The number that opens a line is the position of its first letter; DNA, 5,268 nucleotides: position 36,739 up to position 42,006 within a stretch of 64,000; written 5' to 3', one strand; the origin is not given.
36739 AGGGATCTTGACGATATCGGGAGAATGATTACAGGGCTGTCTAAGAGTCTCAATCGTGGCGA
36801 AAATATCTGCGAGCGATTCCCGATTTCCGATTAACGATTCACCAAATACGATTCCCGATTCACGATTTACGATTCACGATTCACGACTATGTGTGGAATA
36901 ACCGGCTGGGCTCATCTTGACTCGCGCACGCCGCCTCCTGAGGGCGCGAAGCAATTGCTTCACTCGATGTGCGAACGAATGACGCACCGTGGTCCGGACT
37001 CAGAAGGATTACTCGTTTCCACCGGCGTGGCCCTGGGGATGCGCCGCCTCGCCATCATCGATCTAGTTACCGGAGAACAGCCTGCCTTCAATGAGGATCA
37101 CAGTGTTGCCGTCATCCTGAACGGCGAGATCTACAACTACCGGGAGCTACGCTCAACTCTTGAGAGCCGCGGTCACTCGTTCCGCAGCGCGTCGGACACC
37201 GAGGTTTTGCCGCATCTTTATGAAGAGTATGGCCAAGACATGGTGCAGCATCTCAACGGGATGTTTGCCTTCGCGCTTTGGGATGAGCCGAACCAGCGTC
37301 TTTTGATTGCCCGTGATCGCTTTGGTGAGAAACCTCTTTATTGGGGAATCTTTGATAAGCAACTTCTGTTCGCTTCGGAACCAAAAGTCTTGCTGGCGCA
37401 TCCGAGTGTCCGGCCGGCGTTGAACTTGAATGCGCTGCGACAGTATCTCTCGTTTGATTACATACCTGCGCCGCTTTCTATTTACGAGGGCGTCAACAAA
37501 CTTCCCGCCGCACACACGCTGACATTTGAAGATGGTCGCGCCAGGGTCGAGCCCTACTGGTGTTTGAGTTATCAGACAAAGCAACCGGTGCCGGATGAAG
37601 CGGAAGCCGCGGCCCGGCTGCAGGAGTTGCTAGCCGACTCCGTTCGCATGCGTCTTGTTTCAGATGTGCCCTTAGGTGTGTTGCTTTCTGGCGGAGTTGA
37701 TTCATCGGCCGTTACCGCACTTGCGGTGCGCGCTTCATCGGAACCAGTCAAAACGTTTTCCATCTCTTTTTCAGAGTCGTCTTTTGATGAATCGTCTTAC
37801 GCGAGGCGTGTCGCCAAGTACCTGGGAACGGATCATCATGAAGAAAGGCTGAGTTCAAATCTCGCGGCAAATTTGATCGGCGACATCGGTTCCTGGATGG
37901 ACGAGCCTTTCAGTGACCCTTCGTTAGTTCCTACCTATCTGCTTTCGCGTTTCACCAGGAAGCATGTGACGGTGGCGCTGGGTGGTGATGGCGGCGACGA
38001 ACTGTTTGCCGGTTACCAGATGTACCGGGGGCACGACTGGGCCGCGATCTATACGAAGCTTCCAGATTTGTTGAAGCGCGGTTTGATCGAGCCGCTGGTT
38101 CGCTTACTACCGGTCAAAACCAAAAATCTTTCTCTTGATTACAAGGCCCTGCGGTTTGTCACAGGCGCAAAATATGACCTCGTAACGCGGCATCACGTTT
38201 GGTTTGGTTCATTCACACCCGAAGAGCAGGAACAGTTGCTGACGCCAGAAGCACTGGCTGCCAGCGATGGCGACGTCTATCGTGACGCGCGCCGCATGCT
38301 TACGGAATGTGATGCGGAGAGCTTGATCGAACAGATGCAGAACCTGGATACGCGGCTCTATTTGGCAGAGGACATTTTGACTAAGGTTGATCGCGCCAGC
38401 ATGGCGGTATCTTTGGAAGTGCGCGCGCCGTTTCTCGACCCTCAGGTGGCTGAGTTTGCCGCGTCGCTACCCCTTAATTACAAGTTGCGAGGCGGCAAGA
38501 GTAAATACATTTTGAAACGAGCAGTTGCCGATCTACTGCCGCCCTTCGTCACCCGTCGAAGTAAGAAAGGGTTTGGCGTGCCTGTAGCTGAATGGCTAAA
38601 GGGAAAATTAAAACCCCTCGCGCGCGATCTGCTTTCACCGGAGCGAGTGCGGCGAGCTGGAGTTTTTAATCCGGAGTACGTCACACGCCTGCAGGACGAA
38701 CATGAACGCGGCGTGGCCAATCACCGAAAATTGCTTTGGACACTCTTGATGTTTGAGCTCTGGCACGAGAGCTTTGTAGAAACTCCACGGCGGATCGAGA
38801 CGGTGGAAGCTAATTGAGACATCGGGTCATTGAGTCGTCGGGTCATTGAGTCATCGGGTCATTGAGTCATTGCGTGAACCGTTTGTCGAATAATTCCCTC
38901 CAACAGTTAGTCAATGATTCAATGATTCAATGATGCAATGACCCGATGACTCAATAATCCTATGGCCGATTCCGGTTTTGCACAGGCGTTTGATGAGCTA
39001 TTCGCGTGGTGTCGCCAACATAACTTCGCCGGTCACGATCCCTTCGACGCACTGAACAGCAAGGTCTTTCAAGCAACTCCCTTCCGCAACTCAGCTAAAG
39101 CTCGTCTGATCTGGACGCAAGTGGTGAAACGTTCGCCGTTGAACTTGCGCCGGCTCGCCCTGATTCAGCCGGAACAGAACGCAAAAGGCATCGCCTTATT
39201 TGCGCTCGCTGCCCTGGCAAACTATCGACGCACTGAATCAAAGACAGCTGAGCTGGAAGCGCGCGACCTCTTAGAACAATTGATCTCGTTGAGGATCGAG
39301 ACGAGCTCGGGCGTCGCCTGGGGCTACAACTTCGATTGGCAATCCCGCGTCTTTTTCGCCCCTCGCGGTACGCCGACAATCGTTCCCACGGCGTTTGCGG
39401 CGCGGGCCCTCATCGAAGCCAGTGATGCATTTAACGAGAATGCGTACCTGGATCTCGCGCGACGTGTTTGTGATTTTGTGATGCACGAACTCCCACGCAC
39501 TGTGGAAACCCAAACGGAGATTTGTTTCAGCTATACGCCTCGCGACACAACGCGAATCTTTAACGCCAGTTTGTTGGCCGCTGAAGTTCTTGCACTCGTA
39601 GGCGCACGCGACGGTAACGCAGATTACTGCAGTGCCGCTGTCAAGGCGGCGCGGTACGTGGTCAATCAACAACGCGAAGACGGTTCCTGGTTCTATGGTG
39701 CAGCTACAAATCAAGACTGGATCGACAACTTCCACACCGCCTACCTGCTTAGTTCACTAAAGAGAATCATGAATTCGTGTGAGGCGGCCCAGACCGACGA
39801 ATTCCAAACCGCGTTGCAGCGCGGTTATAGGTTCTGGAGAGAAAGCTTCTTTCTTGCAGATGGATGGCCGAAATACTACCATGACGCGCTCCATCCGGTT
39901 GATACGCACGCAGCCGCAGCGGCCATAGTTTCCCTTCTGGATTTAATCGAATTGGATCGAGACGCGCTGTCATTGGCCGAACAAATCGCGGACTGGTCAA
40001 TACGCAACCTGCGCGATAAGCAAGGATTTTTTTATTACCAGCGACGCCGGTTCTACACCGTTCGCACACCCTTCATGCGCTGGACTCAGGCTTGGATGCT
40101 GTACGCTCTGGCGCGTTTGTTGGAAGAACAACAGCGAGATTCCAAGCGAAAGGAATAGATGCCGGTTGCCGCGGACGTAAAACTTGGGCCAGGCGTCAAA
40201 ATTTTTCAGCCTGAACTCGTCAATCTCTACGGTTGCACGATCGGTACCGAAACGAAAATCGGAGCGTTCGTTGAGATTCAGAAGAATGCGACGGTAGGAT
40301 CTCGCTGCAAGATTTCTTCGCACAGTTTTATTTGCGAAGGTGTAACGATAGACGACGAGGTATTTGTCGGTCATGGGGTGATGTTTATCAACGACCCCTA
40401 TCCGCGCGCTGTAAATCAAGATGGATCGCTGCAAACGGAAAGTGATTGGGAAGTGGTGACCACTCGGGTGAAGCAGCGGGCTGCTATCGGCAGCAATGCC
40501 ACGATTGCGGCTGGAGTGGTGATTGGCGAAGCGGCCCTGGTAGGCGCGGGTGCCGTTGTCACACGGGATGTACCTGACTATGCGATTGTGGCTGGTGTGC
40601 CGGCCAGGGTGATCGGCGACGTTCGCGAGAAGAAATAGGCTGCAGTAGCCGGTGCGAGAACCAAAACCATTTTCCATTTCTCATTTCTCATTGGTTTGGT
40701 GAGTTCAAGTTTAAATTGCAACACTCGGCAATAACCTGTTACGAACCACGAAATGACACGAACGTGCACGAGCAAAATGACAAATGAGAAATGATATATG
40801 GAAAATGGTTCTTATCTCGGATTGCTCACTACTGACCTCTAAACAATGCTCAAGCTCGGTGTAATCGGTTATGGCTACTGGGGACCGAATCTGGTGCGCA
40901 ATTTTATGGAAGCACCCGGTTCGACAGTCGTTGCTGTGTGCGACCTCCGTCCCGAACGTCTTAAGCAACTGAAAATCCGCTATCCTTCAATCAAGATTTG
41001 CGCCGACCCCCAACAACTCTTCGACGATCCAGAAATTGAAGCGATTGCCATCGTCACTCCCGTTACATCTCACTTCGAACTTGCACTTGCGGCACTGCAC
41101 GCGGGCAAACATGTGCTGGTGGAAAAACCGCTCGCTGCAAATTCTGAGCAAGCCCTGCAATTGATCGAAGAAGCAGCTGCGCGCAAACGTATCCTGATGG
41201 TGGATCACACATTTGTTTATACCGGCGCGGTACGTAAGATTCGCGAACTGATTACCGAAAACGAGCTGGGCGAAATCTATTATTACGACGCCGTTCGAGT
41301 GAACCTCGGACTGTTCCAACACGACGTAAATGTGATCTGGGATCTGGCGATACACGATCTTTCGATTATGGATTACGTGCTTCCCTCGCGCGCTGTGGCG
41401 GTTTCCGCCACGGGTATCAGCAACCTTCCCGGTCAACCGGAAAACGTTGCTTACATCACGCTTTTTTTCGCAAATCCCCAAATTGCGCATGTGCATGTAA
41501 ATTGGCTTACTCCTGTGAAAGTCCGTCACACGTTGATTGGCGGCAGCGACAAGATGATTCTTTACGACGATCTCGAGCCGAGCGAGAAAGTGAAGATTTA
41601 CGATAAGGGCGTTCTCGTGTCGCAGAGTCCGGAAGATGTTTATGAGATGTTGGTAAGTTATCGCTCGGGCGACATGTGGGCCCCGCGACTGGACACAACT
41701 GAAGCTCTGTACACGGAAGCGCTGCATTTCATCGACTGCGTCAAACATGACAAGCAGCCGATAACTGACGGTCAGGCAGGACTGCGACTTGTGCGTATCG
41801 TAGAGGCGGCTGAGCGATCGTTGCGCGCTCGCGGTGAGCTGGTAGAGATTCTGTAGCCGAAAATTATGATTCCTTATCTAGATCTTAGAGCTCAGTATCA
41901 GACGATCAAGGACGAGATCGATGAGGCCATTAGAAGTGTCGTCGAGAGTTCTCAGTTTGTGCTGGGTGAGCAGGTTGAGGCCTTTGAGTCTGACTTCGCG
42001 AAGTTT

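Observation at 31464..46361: Short-period arrays come in discrete flavours, form inverted arms with variable cargo, and fill the intercistronic spacers of the polysaccharide operon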

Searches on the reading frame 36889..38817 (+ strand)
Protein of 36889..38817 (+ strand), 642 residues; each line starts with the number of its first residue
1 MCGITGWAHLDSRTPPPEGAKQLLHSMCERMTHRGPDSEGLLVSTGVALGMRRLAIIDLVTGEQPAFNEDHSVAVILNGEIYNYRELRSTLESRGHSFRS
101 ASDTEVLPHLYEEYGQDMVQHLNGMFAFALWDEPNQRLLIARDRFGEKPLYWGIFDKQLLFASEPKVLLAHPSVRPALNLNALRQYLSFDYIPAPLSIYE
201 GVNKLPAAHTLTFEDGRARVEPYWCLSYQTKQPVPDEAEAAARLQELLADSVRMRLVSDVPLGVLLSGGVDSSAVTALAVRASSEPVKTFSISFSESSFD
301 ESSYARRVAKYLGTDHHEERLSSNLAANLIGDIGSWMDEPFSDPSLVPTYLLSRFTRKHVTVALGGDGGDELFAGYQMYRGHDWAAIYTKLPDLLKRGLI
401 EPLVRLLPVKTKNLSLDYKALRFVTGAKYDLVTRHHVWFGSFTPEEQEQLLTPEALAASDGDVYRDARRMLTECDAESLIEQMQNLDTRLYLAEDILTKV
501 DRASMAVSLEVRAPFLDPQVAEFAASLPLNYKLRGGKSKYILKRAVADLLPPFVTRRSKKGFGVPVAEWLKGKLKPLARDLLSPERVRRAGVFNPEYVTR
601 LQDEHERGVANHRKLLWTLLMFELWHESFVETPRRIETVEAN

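Call 10: search_protein_families(library=pfam, proteins=[window:36889-38817:+])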
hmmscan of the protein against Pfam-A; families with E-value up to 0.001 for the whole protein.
window:36889-38817:+ (642 aa): 6 families
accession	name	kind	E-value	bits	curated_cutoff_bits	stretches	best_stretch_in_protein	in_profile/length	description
PF00733.27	Asn_synthase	-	1.3e-106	357.7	21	1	244-627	2-354/354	Asparagine synthase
PF13537.11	GATase_7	-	3e-46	156.9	25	1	52-170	2-123/123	Glutamine amidotransferase domain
PF13522.11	GATase_6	-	5.7e-42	143.3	27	1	36-164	1-130/130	Glutamine amidotransferase domain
PF12481.13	DUF3700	-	2.6e-07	30.8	27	1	116-164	123-171/228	Aluminium induced protein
PF02540.23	NAD_synthase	-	6.1e-05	22.7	21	1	243-325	4-85/242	NAD synthase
PF06508.19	QueC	-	0.00023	21.1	22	1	264-321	4-60/210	Queuosine biosynthesis protein QueC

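Call 13: find_related_loci(query=window:36889-38817:+, collection=genome_contigs, flank=10000)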
Query window:36889-38817:+ (642 aa) in genome_contigs; peptide patterns used: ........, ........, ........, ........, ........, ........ (x = any residue, [..] = any of these).
283 stretches matched a pattern; 265 encode a relative of the query (tblastn E <= 1e-3); the best 80 are kept; 80 distinct loci.
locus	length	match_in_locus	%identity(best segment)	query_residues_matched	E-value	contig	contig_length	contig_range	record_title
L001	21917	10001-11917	92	1-639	0e+0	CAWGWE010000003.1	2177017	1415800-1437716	MAG: Pyrinomonadaceae bacterium isolate MFD09206.bin.2.123 genome assembly, contig: contig_295, whole genome shotgun seq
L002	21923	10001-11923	91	1-641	0e+0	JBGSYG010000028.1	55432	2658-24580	MAG: Pyrinomonadaceae bacterium isolate JTS-RE85 k141_3229828, whole genome shotgun sequence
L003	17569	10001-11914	90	1-638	0e+0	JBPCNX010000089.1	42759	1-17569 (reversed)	MAG: Pyrinomonadaceae bacterium isolate TH_ant_mag_141 S1Ck127_4311858_flag_1_multi_20.9770_len_42759, whole genome shot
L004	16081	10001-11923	91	1-641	0e+0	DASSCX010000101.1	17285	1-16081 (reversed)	MAG TPA_asm: Pyrinomonadaceae bacterium isolate SMAG_U933 k141_1190795, whole genome shotgun sequence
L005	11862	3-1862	88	19-638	0e+0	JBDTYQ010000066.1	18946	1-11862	MAG: bacterium isolate cluster4_bin.143 NODE_5468_length_18946_cov_18.825578, whole genome shotgun sequence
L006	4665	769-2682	85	1-638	0e+0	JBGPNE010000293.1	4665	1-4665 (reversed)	MAG: Pyrinomonadaceae bacterium isolate OBJ_0618_7090110_221 k141_11753690_length_4665_cov_16.0000, whole genome shotgun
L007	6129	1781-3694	84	1-638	0e+0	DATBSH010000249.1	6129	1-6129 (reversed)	MAG TPA_asm: Pyrinomonadaceae bacterium isolate SMAG_U4152 k141_932869, whole genome shotgun sequence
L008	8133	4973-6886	85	1-638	0e+0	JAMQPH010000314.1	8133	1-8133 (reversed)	MAG: Pyrinomonadaceae bacterium isolate SH2 k141_357756, whole genome shotgun sequence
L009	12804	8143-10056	85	1-638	0e+0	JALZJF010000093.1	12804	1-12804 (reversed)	MAG: Acidobacteriota bacterium isolate MOJ bin33 SC8837-39_k127_734181, whole genome shotgun sequence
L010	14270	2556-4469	84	1-638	0e+0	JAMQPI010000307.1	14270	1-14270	MAG: Pyrinomonadaceae bacterium isolate CH3 k141_480632, whole genome shotgun sequence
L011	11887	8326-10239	83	1-638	0e+0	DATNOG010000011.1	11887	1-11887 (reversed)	MAG TPA_asm: Pyrinomonadaceae bacterium isolate SMAG_U11525 k141_1432858, whole genome shotgun sequence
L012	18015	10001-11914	84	1-638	0e+0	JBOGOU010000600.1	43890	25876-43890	MAG: Pyrinomonadaceae bacterium isolate H1-B1_maxbin2.bin.13 k127_1764470, whole genome shotgun sequence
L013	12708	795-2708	84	1-638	0e+0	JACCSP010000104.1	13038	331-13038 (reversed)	MAG: Pyrinomonadaceae bacterium isolate MGR_bin51 SD2897-2912_k127_4729052, whole genome shotgun sequence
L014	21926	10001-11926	82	1-642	0e+0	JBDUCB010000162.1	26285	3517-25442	MAG: bacterium isolate cluster4_bin.37 NODE_2813_length_26285_cov_6.233054, whole genome shotgun sequence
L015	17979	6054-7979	82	1-642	0e+0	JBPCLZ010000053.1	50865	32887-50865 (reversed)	MAG: Pyrinomonadaceae bacterium isolate TH_ant_mag_91 S1Ck127_2620187_flag_0_multi_102.0000_len_50865, whole genome shot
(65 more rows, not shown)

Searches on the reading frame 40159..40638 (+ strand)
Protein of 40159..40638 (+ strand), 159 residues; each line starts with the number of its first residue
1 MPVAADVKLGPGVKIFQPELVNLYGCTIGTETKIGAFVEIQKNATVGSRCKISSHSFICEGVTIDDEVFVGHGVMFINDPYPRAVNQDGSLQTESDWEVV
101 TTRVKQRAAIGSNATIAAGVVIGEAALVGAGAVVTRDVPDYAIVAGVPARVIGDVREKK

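Call 10: search_protein_families(library=pfam, proteins=[window:40159-40638:+])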
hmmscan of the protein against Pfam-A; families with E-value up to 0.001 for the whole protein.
window:40159-40638:+ (159 aa): 4 families
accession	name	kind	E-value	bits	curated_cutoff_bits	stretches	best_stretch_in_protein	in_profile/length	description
PF00132.30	Hexapep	-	2.6e-18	65.3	27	3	25-58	1-34/36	Bacterial transferase hexapeptide (six repeats)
PF25084.1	LbH_EIF2B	-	3.8e-09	36.9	54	1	24-75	37-92/105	EIF2B subunit epsilon LbH domain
PF14602.12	Hexapep_2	-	1.6e-07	31.3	27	1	107-136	7-34/34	Hexapeptide repeat of succinyl-transferase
PF25087.1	GMPPB_C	-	6.2e-05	23.1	39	0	4-70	20-83/110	GMPPB C-terminal domain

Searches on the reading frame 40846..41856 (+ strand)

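Call 11: search_protein_families(library=pfam, proteins=[window:40846-41856:+])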
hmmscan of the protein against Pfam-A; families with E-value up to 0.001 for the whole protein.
window:40846-41856:+ (336 aa): 4 families
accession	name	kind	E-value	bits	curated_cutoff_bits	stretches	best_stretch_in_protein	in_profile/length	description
PF01408.29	GFO_IDH_MocA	-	9e-27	94.6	24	1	3-121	2-120/120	Oxidoreductase family, NAD-binding Rossmann fold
PF22725.1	GFO_IDH_MocA_C3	-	1.5e-10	41.5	27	1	129-234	1-119/124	GFO/IDH/MocA C-terminal domain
PF02894.22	GFO_IDH_MocA_C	-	9.8e-09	35.8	22.9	1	133-328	1-212/218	Oxidoreductase family, C-terminal alpha/beta domain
PF03447.22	NAD_binding_3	-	0.00021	22.4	24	1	8-118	1-114/116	Homoserine dehydrogenase, NAD binding domain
